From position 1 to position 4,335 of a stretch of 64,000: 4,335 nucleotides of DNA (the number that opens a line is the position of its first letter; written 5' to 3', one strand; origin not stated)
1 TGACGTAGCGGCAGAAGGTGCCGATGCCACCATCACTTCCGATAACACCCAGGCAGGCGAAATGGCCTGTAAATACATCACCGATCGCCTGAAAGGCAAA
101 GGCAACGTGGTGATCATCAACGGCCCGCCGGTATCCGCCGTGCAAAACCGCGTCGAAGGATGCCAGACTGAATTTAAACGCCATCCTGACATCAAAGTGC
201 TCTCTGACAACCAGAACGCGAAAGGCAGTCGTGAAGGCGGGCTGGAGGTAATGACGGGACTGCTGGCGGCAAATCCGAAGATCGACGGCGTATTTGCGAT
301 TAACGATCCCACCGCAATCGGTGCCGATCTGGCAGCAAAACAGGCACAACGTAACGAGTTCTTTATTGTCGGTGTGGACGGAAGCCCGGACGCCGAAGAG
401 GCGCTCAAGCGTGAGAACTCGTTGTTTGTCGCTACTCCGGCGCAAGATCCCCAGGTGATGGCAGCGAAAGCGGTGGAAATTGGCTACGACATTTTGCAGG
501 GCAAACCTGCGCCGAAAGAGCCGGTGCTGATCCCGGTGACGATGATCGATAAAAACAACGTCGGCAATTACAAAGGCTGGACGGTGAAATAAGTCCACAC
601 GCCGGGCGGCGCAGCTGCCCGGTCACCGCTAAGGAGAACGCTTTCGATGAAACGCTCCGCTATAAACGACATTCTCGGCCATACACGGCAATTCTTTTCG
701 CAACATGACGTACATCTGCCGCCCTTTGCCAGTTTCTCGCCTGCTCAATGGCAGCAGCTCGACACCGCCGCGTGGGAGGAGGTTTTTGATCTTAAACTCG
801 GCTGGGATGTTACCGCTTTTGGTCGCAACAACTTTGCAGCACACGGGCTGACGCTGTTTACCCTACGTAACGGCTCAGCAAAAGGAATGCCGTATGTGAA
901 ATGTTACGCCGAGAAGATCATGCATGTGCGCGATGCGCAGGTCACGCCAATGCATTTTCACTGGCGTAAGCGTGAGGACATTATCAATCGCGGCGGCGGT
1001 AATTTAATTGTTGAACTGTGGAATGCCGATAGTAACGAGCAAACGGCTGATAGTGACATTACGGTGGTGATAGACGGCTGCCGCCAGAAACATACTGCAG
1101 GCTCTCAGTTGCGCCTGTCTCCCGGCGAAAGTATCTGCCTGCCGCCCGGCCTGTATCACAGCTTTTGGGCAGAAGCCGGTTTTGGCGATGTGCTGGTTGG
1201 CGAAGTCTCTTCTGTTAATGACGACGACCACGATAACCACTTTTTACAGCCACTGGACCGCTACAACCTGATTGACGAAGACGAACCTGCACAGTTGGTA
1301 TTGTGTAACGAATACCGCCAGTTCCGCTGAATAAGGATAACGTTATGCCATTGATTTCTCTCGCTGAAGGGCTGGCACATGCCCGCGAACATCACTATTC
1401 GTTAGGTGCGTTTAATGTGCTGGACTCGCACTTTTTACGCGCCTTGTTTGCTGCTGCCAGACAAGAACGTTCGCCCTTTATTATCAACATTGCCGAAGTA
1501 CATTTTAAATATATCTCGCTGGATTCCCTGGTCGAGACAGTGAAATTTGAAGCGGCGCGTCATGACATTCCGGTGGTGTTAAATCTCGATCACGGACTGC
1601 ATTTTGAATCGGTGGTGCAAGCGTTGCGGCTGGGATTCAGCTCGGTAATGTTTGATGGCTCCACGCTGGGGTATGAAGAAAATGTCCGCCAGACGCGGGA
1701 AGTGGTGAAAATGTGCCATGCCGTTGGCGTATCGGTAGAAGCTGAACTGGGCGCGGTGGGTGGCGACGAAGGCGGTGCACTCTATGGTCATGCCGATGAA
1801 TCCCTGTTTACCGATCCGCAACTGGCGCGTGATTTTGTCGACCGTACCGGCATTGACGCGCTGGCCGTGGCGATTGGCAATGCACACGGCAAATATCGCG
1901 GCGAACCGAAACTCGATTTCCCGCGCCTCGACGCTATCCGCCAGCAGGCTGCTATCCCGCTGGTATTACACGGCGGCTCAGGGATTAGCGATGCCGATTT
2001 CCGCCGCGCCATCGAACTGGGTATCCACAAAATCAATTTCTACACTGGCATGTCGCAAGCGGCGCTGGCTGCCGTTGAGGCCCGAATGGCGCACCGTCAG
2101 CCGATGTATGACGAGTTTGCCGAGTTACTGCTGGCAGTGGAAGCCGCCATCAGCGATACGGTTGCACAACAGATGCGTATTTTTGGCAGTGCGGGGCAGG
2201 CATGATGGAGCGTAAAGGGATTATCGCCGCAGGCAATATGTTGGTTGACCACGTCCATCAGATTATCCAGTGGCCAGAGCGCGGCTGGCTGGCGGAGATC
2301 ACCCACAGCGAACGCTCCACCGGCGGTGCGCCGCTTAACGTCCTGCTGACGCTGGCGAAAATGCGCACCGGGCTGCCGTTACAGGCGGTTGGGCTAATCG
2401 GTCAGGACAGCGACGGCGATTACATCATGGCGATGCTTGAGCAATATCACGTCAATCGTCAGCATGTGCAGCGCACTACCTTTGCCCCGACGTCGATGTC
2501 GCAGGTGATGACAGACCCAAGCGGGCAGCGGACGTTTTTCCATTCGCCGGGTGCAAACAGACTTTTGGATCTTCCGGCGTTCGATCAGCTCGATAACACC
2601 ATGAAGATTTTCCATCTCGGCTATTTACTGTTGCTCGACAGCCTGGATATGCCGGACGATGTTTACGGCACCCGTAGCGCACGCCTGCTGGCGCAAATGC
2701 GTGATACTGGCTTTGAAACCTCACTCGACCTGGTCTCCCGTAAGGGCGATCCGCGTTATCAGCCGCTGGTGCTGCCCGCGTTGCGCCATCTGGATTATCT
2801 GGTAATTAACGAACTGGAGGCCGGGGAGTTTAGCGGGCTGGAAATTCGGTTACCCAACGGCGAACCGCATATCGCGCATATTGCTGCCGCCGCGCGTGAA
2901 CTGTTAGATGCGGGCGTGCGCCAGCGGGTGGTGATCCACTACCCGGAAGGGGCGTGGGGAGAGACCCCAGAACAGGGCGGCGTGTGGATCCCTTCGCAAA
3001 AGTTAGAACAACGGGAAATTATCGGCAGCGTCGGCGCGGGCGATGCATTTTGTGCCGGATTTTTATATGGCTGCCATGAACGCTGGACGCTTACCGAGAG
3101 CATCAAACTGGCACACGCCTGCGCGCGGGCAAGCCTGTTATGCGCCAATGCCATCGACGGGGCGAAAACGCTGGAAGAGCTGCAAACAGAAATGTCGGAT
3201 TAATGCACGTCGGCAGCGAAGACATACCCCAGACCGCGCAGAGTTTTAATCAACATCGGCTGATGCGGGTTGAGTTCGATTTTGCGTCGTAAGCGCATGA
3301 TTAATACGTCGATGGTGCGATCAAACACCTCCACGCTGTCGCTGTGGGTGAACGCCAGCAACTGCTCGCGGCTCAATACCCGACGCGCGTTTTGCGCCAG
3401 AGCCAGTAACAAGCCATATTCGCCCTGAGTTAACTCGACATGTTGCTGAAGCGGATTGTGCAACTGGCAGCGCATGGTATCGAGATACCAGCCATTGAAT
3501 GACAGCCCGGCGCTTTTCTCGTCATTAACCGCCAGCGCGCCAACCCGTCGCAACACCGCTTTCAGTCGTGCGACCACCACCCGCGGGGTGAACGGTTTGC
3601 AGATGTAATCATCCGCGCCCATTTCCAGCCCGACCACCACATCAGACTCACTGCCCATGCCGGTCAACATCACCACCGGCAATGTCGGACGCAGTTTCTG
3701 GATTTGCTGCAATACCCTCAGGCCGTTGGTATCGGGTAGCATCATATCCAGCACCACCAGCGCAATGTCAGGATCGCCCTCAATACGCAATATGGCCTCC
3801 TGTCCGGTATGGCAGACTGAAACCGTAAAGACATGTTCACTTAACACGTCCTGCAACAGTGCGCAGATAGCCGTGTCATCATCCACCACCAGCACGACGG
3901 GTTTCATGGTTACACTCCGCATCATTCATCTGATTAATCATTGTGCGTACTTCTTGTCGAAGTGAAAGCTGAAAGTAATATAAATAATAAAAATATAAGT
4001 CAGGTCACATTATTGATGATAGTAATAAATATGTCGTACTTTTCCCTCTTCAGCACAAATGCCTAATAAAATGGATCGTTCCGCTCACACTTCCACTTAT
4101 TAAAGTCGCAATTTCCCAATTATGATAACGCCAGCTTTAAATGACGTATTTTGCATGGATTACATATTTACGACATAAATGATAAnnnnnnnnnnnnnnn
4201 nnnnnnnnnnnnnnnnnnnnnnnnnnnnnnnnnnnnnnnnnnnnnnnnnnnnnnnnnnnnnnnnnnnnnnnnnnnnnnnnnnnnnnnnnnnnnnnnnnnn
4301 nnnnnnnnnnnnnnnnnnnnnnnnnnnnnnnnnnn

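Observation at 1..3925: Sugar-catabolism cluster that is not the K-12 allose operon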

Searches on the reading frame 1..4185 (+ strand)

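Call 56: profile_search(protein=L001:8757-11027:-)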
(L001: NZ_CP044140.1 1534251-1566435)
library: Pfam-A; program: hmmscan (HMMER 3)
A. the first sequence (756 residues): domains with independent E <= 10: 7; with E <= 0.001: 4
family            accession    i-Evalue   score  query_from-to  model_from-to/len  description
HATPase_c         PF02518.31    6.4e-22    78.5     504-619         2-109/111  Histidine kinase-, DNA gyrase B-, and HSP90-like ATPase
Response_reg      PF00072.30    1.9e-10    41.3     643-752         1-110/111  Response regulator receiver domain
HAMP              PF00672.30    7.3e-09    36.3     312-360         3-50/53  HAMP domain
HisKA             PF00512.31    1.2e-06    28.9     402-461         3-65/66  His Kinase A (phospho-acceptor) domain
FleQ              PF06490.17      0.024    15.4     643-753         2-104/108  Flagellar regulatory protein FleQ
HATPase_c_5       PF14501.12       0.14    12.6     531-606        23-91/102  GHKL domain
DUF4307           PF14155.11        1.4     9.3     290-338         3-52/111  Domain of unknown function (DUF4307)

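Call 57: search_solved_structures(query=L001:10100-11027:-, max_evalue=10)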
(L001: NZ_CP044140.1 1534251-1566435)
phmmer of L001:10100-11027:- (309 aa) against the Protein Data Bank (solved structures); distinct sequences matched with E-value up to 10: 1.
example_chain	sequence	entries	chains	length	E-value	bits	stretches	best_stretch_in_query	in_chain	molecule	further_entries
4bjn_A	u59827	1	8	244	0.68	12.5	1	134-202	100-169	AVRM-A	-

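Call 64: predict_structure(alignment_id=A3)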
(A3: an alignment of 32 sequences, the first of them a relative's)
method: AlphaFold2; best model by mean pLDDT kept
length: 320 residues; sequences in the alignment: 32
mean_pLDDT: 82.0   pTM: 0.64
mean pLDDT of the five models: 82.0, 74.2, 73.2, 72.7, 72.3
residues with pLDDT >= 90: 94; 70-90: 186; 50-70: 29; < 50: 11
segments of 3 or more residues with pLDDT < 50: 1-7, 318-320
pLDDT, mean of each block of 10 residues (from residue 1): 46 70 80 78 81 85 90 84 84 92 89 87 94 92 90 91 78 79 92 89 77 69 78 89 91 92 89 83 73 77 76 56
secondary structure, 60 per line:
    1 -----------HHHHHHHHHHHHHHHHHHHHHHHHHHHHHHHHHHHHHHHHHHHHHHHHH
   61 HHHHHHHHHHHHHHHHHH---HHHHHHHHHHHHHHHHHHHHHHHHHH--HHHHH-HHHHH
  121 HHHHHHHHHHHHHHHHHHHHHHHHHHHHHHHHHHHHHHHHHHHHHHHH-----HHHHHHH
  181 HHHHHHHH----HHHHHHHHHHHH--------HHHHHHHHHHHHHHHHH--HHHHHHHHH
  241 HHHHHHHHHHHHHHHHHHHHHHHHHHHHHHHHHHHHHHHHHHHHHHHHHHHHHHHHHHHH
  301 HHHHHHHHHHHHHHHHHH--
elements in order: H12-78 H82-107 H110-114 H116-168 H174-188 H193-204 H213-229 H232-318

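Call 66: fold_search(model_id=the predicted structure, library=pdb)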
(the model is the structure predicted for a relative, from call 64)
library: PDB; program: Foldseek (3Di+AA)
matches with E <= 10: 809; with E <= 0.001: 0
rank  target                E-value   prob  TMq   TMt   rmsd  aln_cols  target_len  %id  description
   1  7sqc_1J               1.7e-03  0.99  0.26  0.25  40.9       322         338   14  Ciliary C1 central pair apparatus isolated from Chlamydomonas reinhardtii (released 2022-04-13)
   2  7sqc_1K               2.0e-03  0.96  0.20  0.19  41.6       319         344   13  Ciliary C1 central pair apparatus isolated from Chlamydomonas reinhardtii (released 2022-04-13)
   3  3o1h_A                3.2e-03  1.00  0.37  0.42  11.2       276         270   13  Crystal Structure of the TorS sensor domain - TorT complex in the presence of TMAO (released 2011-12-21)
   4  7n6g_3O               3.2e-03  0.92  0.19  0.17  44.3       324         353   12  C1 of central pair (released 2022-05-18)
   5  7n6g_3R               3.7e-03  0.90  0.19  0.17  41.4       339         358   13  C1 of central pair (released 2022-05-18)
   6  3o1i_A                4.6e-03  1.00  0.33  0.38  12.0       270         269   14  Crystal Structure of the TorS sensor domain - TorT complex in the absence of ligand (released 2011-12-21)
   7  3i9y                  6.1e-03  1.00  0.39  0.52   9.6       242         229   10  Crystal structure of the V. parahaemolyticus histidine kinase sensor TorS sensor domain (released 2009-10-06)
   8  3o1i_B                7.6e-03  1.00  0.37  0.41  10.3       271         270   13  Crystal Structure of the TorS sensor domain - TorT complex in the absence of ligand (released 2011-12-21)
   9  3o1j_A                8.8e-03  1.00  0.30  0.33   9.8       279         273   12  Crystal Structure of the TorS sensor domain - TorT complex in the absence of isopropanol (released 2011-12-21)
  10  7n6g_3P               8.8e-03  0.87  0.21  0.19  37.8       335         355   11  C1 of central pair (released 2022-05-18)
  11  8wdf                  1.1e-02  1.00  0.37  0.44   7.8       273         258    8  Chemoreceptor PilJ from Pseudomonas aeruginosa PA14 (released 2024-07-24)
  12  7zjr                  1.2e-02  1.00  0.35  0.39   8.7       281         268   11  X-ray structure of the periplasmic region of PilJ from P. aeruginosa (released 2022-04-27)
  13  7sqc_1Y               1.3e-02  0.87  0.19  0.23  29.9       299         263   12  Ciliary C1 central pair apparatus isolated from Chlamydomonas reinhardtii (released 2022-04-13)
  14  7jh5_A                1.6e-02  0.82  0.18  0.20  33.3       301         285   13  Co-LOCKR: de novo designed protein switch (released 2020-09-02)
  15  7sqc_1W               1.7e-02  0.80  0.18  0.21  30.2       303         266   11  Ciliary C1 central pair apparatus isolated from Chlamydomonas reinhardtii (released 2022-04-13)
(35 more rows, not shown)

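Call 72: search_protein_families(proteins=[L001:13651-14592:+, L001:11141-12661:+, L001:12658-13632:+, L001:8757-11027:-], library=ncbifam, max_evalue=1e-10)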
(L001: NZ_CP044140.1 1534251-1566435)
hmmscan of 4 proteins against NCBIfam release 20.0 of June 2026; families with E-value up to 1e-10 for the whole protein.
L001:13651-14592:+ (313 aa): 12 families
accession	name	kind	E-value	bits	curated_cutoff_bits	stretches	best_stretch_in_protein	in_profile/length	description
NF007936.0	PRK10653.1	equivalog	1.1e-43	149.6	337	1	7-289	6-284/295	ribose ABC transporter substrate-binding protein RbsB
NF007254.0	PRK09701.1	equivalog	2.9e-30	105.5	335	1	9-280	10-285/311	D-allose transporter substrate-binding protein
TIGR02634.1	xylF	equivalog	8.8e-22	78.1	389.55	1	60-254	28-226/302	D-xylose ABC transporter substrate-binding protein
NF007680.0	PRK10355.1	equivalog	1.6e-20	73.6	504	1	1-233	1-233/331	D-xylose ABC transporter substrate-binding protein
TIGR02637.1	RhaS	equivalog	3.3e-20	72.5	342.25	1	30-289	1-263/302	rhamnose ABC transporter substrate-binding protein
NF041827.1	YtfQ_transport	equivalog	1.1e-17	64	510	1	71-254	66-261/320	galactofuranose ABC transporter, galactofuranose-binding protein YtfQ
NF047341.1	lactose_RbsR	equivalog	3e-17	63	382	1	24-227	58-253/331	ribose utilization transcriptional repressor RbsR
NF007449.0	PRK10014.1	subfamily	9.3e-13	47.9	310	1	25-235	62-268/342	Mal regulon transcriptional regulator MalI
NF007743.0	PRK10423.1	equivalog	6e-12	45.3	531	1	24-233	56-261/330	ribose operon transcriptional repressor RbsR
NF040907.2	ChvE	equivalog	1.4e-11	44.2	460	1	48-150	17-121/324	multiple monosaccharide ABC transporter substrate-binding protein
NF011937.0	PRK15408.1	equivalog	1.8e-11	43.5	384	1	26-243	29-246/340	autoinducer 2 ABC transporter substrate-binding protein LsrB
NF008185.0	PRK10936.1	equivalog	5.7e-11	41.9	200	1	17-290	37-307/346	TMAO reductase system periplasmic protein TorT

L001:11141-12661:+ (506 aa): 182 families (the best 25 are shown)
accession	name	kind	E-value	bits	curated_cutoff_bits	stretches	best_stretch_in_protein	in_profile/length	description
NF008442.0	PRK11288.1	equivalog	5.1e-167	556.2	689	1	3-494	4-496/504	L-arabinose ABC transporter ATP-binding protein AraG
NF010069.0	PRK13549.1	equivalog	5e-163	543.2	699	1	4-499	3-507/513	xylose ABC transporter ATP-binding protein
NF008030.0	PRK10762.1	equivalog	3.1e-157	524.3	745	1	5-500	3-498/501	ribose ABC transporter ATP-binding protein RbsA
NF040905.2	GguA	equivalog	3.7e-150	500.6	810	1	6-491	1-498/500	multiple monosaccharide ABC transporter ATP-binding protein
NF041861.1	YtfR_transport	equivalog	8.8e-149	496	850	1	6-491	1-488/492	galactofuranose ABC transporter, ATP-binding protein YtfR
NF007253.0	PRK09700.1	equivalog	6.5e-147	490.2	772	1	4-494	3-507/510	D-allose ABC transporter ATP-binding protein AlsA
TIGR02633.1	xylG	equivalog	3.9e-142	474.2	723.65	1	7-493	2-499/500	D-xylose ABC transporter ATP-binding protein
NF008215.0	PRK10982.1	equivalog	1.7e-138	462.4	828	1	5-494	12-503/506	galactose/methyl galactoside ABC transporter ATP-binding protein MglA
NF011967.0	PRK15439.1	equivalog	4.3e-134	447.7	586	1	2-499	7-505/510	autoinducer 2 ABC transporter ATP-binding protein LsrA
NF047930.1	ABC_ATP_B6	equivalog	2e-109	366.5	670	1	5-493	1-508/510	putative B6 ABC transporter ATP-binding protein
TIGR03410.1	urea_trans_UrtE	equivalog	3.6e-64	216.4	285.8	2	7-236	1-226/230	urea ABC transporter ATP-binding subunit UrtE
TIGR01188.1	drrA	subfamily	2.1e-59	201.3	312.45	2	14-230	1-212/302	daunorubicin resistance ABC transporter, ATP-binding protein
TIGR04406.1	LPS_export_lptB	equivalog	3.1e-59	200.2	240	2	7-237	2-230/239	LPS export ABC transporter ATP-binding protein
TIGR03864.1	PQQ_ABC_ATP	hypoth_equivalog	3.5e-58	196.9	302.25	2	7-229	2-219/236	ABC transporter, ATP-binding subunit, PQQ-dependent alcohol dehydrogenase system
NF008449.1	PRK11300.1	equivalog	1.1e-56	191.9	362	2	3-230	2-242/255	high-affinity branched-chain amino acid ABC transporter ATP-binding protein LivG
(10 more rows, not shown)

L001:12658-13632:+ (324 aa): 10 families
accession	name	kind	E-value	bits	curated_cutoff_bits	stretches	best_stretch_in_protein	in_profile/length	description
NF007067.0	PRK09512.1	equivalog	4.8e-80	269.1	398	1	6-316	6-319/321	ribose ABC transporter permease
NF007252.0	PRK09699.1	equivalog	3.6e-69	233.6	396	1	7-316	12-323/326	D-allose ABC transporter permease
NF040906.3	GguB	equivalog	8.6e-68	229.2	450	2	169-318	224-373/375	multiple monosaccharide ABC transporter permease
NF008441.0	PRK11285.1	equivalog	1.1e-64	218.6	378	1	4-322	13-331/333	L-arabinose ABC transporter permease AraH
NF007014.0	PRK09478.1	equivalog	7.6e-64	216.2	386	1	10-317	5-331/336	galactose/methyl galactoside ABC transporter permease MglC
NF008630.0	PRK11618.1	equivalog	6.7e-48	163.6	363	1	26-321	15-316/331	galactofuranose ABC transporter, permease protein YjfF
NF041862.1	YtfT_transport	equivalog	2e-46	158.7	535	1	36-313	37-322/339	galactofuranose ABC transporter, ATP-binding protein YtfT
NF011961.0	PRK15432.1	equivalog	1e-40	140.1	388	1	23-319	13-308/344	autoinducer 2 ABC transporter permease LsrC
NF011612.1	PRK15038.1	equivalog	1.4e-38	132.9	500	1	23-313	8-304/322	autoinducer 2 ABC transporter permease LsrD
TIGR03409.1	urea_trans_UrtB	equivalog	9.2e-11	41.9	250.3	1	172-310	147-276/291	urea ABC transporter permease subunit UrtB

L001:8757-11027:- (756 aa): 47 families (the best 25 are shown)
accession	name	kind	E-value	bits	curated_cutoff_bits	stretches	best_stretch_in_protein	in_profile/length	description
NF010076.0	PRK13557.1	subfamily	2.8e-94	316.5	631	1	376-750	140-527/540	histidine kinase famiy protein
NF046020.1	HisKinCckABruc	equivalog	9.9e-90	301.6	1000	1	322-751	406-862/868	cell cycle histidine kinase CckA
NF046026.1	HisKinCckACaul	equivalog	3.3e-73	246.9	1000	1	382-722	283-640/678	cell cycle histidine kinase CckA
NF010411.0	PRK13837.1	equivalog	2.5e-64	217.6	647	1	379-753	428-809/828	two-component system VirA-like sensor kinase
NF008468.0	PRK11360.1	equivalog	2.7e-47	161.5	646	1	383-620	378-609/616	two-component system sensor histidine kinase AtoS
TIGR02956.1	TMAO_torS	equivalog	6.8e-42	143.6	676.5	2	461-714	531-773/967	TMAO reductase system sensor histidine kinase/response regulator TorS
NF052573.1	HisKinEspAMyxo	equivalog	5.3e-39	133.9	1400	1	382-714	365-704/755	serine histidine kinase EspA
NF052574.1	HisKinEspCMyxo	equivalog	2.9e-38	131.6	1200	1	383-723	399-748/785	serine histidine kinase EspC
NF047466.1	hybrid_RR_LvrB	exception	1.1e-30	107.1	500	1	364-619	116-376/377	hybrid histidine kinase/response regulator LvrB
NF007688.0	PRK10364.1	equivalog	4.3e-29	101.6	479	1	381-622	220-454/460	two-component system sensor histidine kinase ZraS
NF038348.1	T2SS_HK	subfamily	6e-26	91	450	1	505-618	469-572/574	histidine kinase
NF008543.0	PRK11466.1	equivalog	1.2e-25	89.6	982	1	276-723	316-763/914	TMAO reductase system sensor histidine kinase/response regulator TorS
TIGR02916.1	PEP_his_kin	equivalog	1.3e-25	90.1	300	1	383-618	457-679/679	XrtA/PEP-CTERM system histidine kinase PrsK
NF008293.1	PRK11073.1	equivalog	2.3e-25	89.6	240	1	361-611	89-340/349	nitrogen regulation protein NR(II)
NF041777.1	sens_FixL_Rhizob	equivalog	3.3e-25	88.7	850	1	376-620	237-482/485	sensor protein FixL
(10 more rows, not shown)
